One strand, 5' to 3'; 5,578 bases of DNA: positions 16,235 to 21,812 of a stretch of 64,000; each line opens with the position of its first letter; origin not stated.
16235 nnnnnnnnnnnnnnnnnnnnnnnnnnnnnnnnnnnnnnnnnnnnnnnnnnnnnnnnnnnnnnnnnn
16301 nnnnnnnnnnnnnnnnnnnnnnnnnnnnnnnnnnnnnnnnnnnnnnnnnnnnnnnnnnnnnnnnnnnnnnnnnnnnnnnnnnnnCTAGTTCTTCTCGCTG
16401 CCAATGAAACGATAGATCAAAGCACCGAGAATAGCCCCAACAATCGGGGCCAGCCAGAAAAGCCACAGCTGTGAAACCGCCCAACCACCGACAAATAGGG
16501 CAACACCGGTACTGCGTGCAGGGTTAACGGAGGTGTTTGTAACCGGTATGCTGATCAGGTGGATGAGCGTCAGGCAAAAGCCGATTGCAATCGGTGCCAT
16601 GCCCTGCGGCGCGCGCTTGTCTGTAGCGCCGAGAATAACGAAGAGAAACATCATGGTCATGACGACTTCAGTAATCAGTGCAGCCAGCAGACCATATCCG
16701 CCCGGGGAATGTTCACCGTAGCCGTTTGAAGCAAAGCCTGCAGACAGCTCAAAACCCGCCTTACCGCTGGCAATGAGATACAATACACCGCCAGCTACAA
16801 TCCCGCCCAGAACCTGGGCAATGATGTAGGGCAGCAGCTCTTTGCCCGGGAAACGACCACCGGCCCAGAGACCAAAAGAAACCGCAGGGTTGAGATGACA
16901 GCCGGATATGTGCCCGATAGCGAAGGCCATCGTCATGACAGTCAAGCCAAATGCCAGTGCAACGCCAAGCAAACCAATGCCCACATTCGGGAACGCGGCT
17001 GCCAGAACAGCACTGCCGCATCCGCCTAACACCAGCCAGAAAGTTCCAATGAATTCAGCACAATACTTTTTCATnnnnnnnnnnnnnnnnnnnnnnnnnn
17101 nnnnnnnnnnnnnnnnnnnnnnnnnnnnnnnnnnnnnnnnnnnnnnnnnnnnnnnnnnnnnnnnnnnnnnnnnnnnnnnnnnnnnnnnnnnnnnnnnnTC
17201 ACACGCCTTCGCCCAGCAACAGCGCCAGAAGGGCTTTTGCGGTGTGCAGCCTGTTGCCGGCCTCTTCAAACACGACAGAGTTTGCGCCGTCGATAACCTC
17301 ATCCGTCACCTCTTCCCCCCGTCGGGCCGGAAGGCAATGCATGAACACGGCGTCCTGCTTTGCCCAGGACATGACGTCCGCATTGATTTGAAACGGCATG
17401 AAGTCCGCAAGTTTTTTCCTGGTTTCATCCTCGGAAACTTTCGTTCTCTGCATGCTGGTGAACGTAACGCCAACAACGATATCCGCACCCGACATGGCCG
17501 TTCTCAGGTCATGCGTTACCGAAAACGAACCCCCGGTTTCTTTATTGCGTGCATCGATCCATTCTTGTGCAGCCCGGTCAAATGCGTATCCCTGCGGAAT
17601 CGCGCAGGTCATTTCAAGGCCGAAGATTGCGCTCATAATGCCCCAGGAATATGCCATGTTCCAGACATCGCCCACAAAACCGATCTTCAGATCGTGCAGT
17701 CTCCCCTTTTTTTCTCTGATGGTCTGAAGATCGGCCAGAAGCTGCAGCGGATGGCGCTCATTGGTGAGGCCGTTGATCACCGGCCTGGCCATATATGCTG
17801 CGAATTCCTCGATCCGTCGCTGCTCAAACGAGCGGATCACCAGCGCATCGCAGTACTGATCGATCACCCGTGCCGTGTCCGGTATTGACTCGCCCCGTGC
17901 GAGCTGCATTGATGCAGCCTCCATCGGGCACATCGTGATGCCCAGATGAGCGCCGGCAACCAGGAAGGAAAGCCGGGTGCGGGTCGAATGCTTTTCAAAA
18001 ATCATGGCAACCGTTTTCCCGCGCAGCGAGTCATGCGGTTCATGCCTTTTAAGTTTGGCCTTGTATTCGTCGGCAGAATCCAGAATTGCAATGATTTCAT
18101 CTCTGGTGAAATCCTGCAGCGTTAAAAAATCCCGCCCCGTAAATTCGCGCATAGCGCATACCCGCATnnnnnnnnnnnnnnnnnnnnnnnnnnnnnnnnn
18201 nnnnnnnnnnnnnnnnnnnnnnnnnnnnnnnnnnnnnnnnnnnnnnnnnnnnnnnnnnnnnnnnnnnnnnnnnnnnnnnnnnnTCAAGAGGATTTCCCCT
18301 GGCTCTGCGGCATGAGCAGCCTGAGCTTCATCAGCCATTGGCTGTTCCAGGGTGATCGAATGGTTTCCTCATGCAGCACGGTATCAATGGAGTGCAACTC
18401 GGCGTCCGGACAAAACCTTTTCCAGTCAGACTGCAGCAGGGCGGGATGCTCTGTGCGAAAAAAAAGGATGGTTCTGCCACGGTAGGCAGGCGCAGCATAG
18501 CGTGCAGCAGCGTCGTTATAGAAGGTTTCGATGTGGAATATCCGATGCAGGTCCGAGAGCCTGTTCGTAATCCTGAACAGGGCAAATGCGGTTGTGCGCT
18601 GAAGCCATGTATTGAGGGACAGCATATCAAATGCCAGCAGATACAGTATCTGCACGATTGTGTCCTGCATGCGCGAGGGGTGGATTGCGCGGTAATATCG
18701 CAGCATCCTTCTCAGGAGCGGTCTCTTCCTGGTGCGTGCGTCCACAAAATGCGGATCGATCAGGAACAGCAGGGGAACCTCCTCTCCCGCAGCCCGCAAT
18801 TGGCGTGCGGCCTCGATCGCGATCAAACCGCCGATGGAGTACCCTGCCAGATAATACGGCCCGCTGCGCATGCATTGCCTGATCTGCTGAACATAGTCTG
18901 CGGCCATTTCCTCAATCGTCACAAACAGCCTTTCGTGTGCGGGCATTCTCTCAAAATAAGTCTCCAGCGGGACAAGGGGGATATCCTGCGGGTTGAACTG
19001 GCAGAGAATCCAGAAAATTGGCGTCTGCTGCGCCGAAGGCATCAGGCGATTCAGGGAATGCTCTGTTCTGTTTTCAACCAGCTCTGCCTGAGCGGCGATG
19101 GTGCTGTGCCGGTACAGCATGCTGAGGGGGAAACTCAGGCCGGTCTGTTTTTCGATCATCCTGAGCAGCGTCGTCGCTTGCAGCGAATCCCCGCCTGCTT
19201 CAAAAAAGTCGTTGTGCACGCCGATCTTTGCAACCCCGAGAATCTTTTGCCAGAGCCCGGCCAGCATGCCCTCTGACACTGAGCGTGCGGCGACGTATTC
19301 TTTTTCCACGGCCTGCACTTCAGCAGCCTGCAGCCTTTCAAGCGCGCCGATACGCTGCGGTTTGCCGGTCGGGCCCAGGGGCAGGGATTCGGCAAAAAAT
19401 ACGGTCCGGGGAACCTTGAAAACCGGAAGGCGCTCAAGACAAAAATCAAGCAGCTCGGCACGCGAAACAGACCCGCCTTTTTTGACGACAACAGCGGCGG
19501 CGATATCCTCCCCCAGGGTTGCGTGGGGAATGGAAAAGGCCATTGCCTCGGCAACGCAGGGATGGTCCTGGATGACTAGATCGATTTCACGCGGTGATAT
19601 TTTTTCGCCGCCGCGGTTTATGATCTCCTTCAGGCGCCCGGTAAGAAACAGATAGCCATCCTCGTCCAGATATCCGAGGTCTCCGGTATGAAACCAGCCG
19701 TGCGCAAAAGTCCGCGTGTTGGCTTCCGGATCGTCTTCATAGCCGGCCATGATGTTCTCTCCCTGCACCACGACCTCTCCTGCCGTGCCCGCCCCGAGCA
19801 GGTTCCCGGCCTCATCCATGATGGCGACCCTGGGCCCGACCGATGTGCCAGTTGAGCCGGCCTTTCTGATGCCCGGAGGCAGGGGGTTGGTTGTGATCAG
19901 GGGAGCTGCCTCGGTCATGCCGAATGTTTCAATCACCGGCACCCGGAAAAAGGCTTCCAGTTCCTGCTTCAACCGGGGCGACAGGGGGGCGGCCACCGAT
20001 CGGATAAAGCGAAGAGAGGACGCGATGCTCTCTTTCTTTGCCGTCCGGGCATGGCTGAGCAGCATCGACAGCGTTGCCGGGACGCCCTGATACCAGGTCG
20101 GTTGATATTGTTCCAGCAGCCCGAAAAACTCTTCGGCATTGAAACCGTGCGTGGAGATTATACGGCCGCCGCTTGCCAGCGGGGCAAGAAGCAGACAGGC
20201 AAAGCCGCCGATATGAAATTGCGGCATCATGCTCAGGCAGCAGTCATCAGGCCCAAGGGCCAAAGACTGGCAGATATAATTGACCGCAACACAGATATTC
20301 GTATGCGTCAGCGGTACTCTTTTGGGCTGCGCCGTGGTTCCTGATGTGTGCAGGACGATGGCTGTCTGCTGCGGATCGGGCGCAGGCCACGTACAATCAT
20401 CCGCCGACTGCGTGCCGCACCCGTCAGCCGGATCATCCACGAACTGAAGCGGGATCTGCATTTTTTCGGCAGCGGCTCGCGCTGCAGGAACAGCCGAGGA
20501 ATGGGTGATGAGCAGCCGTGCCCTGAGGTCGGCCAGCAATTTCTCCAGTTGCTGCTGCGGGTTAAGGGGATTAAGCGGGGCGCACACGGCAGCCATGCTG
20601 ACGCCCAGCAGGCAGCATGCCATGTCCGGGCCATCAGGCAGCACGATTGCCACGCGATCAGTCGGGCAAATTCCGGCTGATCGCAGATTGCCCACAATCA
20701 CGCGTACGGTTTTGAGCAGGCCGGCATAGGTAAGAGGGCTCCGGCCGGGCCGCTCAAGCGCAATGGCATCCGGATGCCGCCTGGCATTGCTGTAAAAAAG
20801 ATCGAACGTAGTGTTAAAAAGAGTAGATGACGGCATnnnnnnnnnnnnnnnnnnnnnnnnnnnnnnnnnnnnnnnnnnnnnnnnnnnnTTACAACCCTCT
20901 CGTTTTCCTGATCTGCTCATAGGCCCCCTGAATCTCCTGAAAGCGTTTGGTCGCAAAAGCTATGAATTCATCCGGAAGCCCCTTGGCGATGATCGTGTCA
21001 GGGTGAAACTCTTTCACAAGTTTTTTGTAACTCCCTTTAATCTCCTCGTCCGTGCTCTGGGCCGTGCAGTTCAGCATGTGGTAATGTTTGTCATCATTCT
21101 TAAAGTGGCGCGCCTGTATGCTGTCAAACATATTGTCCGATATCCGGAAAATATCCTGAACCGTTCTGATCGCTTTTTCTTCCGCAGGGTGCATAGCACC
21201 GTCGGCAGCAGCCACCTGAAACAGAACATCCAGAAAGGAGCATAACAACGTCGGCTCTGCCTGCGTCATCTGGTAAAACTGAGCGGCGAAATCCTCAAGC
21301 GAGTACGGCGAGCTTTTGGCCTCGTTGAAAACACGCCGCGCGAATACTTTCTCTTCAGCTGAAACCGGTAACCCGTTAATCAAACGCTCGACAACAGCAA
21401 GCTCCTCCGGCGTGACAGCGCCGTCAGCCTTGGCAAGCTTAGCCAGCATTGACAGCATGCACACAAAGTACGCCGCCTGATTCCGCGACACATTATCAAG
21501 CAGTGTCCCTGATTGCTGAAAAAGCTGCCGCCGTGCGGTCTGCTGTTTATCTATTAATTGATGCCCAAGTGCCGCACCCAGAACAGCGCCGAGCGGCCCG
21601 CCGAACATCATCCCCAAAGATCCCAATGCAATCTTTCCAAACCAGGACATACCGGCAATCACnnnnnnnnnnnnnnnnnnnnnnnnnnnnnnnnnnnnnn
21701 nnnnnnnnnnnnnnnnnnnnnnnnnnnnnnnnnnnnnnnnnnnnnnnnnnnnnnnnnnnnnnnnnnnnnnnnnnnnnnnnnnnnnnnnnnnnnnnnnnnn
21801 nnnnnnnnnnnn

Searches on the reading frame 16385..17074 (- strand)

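Call 70: search_protein_families(library=pfam, proteins=[window:16385-17074:-], max_evalue=0.00001)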
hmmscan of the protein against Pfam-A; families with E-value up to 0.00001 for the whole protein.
window:16385-17074:- (229 aa): 1 family
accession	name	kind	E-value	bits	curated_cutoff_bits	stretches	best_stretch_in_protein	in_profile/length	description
PF00230.25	MIP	-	3.6e-52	177.8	25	1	2-221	9-222/222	Major intrinsic protein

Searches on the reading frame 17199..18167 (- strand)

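Call 70: search_protein_families(library=pfam, proteins=[window:17199-18167:-], max_evalue=0.00001)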
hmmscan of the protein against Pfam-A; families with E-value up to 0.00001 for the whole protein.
window:17199-18167:- (322 aa): 2 families
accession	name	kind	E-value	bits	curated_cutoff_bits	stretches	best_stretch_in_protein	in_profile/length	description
PF00185.30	OTCace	-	2.2e-47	161.4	29.4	1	159-317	2-157/157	Aspartate/ornithine carbamoyltransferase, Asp/Orn binding domain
PF02729.26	OTCace_N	-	9.5e-47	159.2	29.9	1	12-152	1-148/148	Aspartate/ornithine carbamoyltransferase, carbamoyl-P binding domain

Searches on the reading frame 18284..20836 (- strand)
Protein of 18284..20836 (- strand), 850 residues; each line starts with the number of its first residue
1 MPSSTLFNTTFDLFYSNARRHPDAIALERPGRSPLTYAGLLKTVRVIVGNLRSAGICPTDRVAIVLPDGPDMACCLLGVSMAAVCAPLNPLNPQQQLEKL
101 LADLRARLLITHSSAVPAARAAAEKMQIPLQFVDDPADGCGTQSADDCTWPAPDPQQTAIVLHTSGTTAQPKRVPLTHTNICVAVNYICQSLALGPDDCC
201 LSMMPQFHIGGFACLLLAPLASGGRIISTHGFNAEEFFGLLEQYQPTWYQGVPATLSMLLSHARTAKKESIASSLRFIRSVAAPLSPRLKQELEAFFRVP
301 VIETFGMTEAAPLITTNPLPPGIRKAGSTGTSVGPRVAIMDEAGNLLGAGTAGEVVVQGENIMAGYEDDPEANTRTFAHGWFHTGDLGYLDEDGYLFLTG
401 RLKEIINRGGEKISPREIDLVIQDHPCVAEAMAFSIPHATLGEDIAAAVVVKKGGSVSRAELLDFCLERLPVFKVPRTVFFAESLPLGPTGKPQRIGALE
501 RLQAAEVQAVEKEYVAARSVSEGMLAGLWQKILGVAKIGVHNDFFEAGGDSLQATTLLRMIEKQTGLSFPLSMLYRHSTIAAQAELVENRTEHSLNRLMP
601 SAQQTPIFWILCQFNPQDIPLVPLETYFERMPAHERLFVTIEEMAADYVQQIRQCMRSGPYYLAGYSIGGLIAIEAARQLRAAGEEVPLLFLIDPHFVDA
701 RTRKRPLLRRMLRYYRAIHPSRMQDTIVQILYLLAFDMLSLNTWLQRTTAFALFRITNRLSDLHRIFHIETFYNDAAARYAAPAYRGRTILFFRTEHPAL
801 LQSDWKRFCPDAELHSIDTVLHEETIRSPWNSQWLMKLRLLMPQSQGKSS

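Call 70: search_protein_families(library=pfam, proteins=[window:18284-20836:-], max_evalue=0.00001)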
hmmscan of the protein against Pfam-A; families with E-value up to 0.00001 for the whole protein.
window:18284-20836:- (850 aa): 4 families
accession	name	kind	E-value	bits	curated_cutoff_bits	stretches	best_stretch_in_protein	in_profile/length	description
PF00501.34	AMP-binding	-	1.5e-70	238.4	29.9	1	16-366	3-383/384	AMP-binding enzyme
PF00975.26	Thioesterase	-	1.5e-19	71.5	26.4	1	630-713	38-123/226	Thioesterase domain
PF00550.31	PP-binding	-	7.7e-16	58.5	20.8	1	525-587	3-67/67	Phosphopantetheine attachment site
PF13193.12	AMP-binding_C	-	6.1e-11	43.5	24.5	1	417-492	1-76/76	AMP-binding enzyme C-terminal domain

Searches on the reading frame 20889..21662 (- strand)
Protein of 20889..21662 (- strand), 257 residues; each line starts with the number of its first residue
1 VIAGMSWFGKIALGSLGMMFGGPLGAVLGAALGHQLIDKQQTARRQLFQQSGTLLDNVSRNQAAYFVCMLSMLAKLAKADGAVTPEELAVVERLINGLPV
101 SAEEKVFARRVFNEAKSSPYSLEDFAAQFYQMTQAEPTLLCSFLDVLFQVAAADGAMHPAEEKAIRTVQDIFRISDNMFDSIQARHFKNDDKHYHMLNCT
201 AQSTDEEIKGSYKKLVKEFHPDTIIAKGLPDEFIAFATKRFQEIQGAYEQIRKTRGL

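Call 70: search_protein_families(library=pfam, proteins=[window:20889-21662:-], max_evalue=0.00001)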
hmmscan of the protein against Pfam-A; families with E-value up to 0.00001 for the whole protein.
window:20889-21662:- (257 aa): 2 families
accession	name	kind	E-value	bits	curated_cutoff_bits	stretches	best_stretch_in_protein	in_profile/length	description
PF05099.18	TerB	-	9.8e-21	74.7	24.4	1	69-183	4-117/118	Tellurite resistance protein TerB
PF00226.36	DnaJ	-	8.2e-11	42.3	27.8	1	192-251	1-53/63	DnaJ domain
